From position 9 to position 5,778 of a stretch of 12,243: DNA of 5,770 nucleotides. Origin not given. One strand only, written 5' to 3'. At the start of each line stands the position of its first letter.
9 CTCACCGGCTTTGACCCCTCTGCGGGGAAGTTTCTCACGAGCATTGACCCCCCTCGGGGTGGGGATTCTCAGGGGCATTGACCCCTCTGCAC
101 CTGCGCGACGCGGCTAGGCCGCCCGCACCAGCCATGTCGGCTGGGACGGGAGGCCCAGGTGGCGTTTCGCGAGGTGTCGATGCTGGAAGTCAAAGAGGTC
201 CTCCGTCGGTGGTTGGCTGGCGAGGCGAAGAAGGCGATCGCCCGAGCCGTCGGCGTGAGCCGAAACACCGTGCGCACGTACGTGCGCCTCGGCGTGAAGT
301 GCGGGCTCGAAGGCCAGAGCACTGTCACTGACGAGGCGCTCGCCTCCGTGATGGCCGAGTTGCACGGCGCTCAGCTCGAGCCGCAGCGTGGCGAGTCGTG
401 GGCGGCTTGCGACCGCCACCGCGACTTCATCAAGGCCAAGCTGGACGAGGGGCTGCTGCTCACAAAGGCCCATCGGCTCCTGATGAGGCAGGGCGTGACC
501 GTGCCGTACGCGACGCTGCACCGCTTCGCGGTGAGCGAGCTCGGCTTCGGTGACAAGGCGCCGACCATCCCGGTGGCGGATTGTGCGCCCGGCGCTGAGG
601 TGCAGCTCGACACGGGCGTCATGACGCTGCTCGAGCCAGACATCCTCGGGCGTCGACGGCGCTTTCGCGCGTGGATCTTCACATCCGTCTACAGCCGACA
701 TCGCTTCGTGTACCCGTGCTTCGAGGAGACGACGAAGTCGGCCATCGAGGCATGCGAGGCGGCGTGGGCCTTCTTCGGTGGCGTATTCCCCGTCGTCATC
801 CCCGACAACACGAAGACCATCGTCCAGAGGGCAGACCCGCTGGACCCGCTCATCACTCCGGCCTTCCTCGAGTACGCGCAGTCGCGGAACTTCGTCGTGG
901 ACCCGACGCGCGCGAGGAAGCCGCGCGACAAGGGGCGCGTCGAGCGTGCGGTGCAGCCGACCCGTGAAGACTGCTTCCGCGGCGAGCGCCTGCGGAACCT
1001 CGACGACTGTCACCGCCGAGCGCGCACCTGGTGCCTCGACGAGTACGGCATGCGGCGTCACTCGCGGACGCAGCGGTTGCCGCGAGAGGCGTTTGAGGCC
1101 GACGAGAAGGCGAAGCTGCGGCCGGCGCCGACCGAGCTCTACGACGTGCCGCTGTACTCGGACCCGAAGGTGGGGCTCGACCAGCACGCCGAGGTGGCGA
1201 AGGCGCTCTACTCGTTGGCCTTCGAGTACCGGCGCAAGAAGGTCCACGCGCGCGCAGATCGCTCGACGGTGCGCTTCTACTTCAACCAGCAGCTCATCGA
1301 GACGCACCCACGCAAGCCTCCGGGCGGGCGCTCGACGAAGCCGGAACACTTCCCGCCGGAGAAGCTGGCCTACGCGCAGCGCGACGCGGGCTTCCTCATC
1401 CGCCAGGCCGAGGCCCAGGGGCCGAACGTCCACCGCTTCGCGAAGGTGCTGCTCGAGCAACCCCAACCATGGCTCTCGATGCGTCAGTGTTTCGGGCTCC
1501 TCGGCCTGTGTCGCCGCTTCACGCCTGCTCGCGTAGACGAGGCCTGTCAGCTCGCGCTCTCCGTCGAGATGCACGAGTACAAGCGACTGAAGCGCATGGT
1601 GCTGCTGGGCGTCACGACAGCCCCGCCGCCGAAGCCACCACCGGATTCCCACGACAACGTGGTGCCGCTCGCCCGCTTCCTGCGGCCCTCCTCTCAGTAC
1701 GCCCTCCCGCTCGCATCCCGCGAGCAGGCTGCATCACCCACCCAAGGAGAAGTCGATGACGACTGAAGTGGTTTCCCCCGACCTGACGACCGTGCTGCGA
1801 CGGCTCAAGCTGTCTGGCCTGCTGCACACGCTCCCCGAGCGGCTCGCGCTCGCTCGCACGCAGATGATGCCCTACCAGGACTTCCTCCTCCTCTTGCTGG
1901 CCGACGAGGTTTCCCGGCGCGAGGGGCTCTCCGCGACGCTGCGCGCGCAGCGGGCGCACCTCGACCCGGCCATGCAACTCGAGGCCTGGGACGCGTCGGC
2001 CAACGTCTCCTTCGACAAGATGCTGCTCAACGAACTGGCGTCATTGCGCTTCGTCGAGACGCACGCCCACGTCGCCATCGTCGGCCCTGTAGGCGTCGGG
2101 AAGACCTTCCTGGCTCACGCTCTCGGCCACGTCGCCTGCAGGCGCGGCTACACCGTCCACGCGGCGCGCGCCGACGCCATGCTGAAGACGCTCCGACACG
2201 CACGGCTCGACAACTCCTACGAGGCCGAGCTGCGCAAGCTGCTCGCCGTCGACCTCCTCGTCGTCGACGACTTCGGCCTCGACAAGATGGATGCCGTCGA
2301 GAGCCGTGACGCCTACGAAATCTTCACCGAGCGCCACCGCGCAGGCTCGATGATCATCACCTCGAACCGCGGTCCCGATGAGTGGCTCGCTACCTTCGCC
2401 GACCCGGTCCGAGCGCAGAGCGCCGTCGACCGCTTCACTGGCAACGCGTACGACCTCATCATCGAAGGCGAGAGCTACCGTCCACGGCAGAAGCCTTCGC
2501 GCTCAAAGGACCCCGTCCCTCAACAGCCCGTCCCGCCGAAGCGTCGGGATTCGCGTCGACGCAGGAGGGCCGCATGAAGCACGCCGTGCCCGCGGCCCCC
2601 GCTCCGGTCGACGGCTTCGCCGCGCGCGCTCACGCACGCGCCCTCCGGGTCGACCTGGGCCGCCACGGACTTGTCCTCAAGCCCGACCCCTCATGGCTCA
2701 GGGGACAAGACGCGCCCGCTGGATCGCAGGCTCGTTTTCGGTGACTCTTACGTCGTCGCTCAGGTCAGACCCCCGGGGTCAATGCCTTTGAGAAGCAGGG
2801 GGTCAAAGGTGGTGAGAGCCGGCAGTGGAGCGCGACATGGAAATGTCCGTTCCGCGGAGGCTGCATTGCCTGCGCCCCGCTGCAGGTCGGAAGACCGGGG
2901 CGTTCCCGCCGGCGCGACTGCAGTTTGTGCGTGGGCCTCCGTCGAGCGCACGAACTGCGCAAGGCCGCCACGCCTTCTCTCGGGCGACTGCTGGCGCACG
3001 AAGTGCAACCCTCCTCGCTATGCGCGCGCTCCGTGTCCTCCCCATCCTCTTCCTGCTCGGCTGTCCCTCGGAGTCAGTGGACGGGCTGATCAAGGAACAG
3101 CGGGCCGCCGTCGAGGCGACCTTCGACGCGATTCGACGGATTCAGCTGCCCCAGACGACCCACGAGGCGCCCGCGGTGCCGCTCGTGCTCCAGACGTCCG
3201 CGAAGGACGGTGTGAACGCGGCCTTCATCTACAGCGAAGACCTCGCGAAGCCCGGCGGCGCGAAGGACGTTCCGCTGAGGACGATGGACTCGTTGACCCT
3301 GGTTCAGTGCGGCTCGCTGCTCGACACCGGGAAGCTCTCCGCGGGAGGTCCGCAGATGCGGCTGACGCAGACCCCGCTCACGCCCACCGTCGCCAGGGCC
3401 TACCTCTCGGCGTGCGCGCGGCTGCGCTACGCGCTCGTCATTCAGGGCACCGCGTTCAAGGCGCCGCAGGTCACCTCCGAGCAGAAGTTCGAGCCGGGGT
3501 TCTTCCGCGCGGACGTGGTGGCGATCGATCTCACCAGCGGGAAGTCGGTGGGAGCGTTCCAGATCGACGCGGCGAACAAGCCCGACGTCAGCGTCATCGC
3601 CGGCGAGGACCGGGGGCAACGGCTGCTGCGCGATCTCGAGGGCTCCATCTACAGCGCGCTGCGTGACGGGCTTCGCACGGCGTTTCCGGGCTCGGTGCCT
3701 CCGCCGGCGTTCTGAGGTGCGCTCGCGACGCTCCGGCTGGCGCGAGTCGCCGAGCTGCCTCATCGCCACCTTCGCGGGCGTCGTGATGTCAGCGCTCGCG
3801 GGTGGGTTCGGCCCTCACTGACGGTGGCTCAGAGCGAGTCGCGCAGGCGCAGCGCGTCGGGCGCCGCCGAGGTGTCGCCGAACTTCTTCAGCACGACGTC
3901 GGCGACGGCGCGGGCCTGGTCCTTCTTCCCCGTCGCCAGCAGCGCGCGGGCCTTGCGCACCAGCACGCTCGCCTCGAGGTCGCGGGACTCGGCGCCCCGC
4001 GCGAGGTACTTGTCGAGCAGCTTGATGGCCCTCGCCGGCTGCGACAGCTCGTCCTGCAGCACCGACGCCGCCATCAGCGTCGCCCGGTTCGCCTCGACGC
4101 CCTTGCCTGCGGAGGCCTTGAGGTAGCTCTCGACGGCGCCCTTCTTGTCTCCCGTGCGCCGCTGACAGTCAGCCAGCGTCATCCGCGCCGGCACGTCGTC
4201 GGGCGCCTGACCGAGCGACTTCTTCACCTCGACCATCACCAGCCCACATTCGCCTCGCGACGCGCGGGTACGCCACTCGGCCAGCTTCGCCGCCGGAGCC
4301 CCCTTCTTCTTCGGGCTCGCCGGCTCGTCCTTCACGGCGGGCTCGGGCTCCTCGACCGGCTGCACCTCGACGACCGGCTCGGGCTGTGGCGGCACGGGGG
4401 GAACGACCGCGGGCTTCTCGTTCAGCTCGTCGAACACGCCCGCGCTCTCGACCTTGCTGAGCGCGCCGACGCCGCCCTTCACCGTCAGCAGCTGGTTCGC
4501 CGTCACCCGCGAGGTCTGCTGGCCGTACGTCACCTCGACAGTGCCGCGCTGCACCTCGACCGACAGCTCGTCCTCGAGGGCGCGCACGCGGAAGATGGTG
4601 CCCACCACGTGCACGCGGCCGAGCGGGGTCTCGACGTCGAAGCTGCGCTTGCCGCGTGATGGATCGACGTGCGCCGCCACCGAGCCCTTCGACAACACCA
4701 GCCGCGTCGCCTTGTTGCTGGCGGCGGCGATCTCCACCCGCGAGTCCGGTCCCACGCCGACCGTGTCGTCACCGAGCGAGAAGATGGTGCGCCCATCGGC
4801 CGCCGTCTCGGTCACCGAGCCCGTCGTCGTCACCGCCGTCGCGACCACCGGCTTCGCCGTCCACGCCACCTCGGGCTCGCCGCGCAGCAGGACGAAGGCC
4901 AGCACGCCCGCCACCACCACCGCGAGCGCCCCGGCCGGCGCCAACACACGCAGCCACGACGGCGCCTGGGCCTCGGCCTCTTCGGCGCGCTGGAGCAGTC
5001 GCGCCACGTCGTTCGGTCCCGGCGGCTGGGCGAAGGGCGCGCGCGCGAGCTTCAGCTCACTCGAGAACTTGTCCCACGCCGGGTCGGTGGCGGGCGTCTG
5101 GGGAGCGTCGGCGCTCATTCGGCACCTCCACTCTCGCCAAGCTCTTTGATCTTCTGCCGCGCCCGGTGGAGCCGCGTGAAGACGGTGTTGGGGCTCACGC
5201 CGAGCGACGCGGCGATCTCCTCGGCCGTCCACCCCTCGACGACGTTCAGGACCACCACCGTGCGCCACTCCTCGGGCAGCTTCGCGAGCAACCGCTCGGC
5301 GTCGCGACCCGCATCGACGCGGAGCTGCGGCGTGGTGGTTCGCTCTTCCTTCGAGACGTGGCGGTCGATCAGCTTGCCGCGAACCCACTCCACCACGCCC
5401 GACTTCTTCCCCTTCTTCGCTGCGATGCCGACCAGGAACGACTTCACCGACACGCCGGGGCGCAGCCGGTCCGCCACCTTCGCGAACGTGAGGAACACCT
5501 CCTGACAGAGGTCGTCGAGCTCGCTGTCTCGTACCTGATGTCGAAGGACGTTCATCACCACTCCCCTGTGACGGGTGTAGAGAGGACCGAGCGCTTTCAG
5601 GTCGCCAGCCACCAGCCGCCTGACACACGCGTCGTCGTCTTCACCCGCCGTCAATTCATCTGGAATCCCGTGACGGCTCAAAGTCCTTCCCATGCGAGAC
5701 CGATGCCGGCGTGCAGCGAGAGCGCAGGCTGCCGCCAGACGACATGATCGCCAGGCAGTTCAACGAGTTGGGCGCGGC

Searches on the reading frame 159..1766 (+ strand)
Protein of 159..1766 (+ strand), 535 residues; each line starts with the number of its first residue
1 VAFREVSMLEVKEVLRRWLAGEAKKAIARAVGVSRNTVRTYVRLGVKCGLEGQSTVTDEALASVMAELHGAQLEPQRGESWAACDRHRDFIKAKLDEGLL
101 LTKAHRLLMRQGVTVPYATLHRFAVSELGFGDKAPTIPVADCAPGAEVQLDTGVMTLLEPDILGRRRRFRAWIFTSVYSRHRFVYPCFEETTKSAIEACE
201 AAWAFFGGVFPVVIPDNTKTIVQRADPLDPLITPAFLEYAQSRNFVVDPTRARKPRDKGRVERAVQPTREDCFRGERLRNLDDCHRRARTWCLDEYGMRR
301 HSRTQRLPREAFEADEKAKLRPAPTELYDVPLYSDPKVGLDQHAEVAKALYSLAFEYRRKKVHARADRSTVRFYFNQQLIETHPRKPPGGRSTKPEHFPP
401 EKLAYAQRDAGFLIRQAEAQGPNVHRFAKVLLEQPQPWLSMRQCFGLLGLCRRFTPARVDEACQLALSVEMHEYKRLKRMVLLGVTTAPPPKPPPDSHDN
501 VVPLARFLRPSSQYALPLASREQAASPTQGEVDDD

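Call 8: search_protein_families(library=pfam, proteins=[window:159-1766:+], max_evalue=0.01)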
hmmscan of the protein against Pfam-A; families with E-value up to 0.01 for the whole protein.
window:159-1766:+ (535 aa): 6 families
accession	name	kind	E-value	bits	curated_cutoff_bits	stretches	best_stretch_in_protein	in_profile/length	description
PF22483.2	Mu-transpos_C_2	-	1.1e-08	35.1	27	1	324-386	2-64/73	Mu transposase, C-terminal domain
PF00665.32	rve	-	5.4e-06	27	32.6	1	165-255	20-102/102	Integrase core domain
PF00196.25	GerE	-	7.5e-05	22.7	23.5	1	12-43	8-39/57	Bacterial regulatory proteins, luxR family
PF13384.12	HTH_23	-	0.0013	18.9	24.6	1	13-42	9-38/50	Homeodomain-like domain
PF02796.21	HTH_7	-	0.0021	18.6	23.8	1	10-38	10-38/45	Helix-turn-helix domain of resolvase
PF13518.12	HTH_28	-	0.006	17.1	25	0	13-43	4-34/52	Helix-turn-helix domain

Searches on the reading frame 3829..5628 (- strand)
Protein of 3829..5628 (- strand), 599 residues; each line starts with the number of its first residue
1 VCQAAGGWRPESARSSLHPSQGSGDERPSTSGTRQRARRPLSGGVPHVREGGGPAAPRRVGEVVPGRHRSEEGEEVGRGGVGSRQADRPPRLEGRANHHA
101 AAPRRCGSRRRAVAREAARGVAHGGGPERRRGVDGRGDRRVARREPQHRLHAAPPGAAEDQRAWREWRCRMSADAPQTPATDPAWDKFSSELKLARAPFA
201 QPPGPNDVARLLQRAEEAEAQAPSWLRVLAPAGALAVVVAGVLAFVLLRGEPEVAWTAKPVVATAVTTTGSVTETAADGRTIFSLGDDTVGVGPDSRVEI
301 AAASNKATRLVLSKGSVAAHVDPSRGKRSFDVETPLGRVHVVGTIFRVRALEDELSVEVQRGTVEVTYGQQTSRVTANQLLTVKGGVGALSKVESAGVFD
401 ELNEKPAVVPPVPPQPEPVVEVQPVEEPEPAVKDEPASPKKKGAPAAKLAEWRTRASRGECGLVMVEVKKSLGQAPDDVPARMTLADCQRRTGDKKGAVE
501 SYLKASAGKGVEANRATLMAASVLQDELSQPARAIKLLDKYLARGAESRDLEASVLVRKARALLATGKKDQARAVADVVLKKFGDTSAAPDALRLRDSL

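Call 8: search_protein_families(library=pfam, proteins=[window:3829-5628:-], max_evalue=0.01)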
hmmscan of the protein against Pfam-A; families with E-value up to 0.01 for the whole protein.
window:3829-5628:- (599 aa): 7 families
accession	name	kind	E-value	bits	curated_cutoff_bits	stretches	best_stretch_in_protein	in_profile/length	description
PF04773.18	FecR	-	6e-12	46.3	24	1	274-365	4-97/97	FecR protein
PF14559.12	TPR_19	-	1.9e-06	28.5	25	1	530-588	6-60/68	Tetratricopeptide repeat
PF13174.12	TPR_6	-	4e-05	24.4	26.3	0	555-585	2-32/33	Tetratricopeptide repeat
PF13432.12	TPR_16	-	0.0028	18.5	32.7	0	527-582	9-60/65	Tetratricopeptide repeat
PF07719.23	TPR_2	-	0.003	18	27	0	483-505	5-27/34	Tetratricopeptide repeat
PF13181.12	TPR_8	-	0.0077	16.8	25.7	0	481-505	3-27/34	Tetratricopeptide repeat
PF13428.12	TPR_14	-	0.0095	17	23.5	0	556-587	4-35/44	Tetratricopeptide repeat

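Call 40: search_protein_families(library=ncbifam, proteins=[window:3829-5628:-], max_evalue=0.01)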
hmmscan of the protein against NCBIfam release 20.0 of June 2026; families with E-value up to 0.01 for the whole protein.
window:3829-5628:- (599 aa): 4 families
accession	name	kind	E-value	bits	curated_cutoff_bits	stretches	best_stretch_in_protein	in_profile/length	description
NF007296.1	PRK09774.1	equivalog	4.2e-06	26.1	385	1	292-377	127-214/313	ferric citrate uptake sigma factor regulator FecR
TIGR02917.1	PEP_TPR_lipo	equivalog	5.8e-06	24.5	312.2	1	459-574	36-146/899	XrtA/PEP-CTERM system TPR-repeat protein PrsT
NF047849.1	Lsa33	exception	8.6e-05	21.9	420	1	302-372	99-170/310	surface adhesin Lsa33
NF052415.1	T3SS_chap_SctY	equivalog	0.001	19.6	70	1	526-578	51-102/106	type III secretion apparatus assembly chaperone SctY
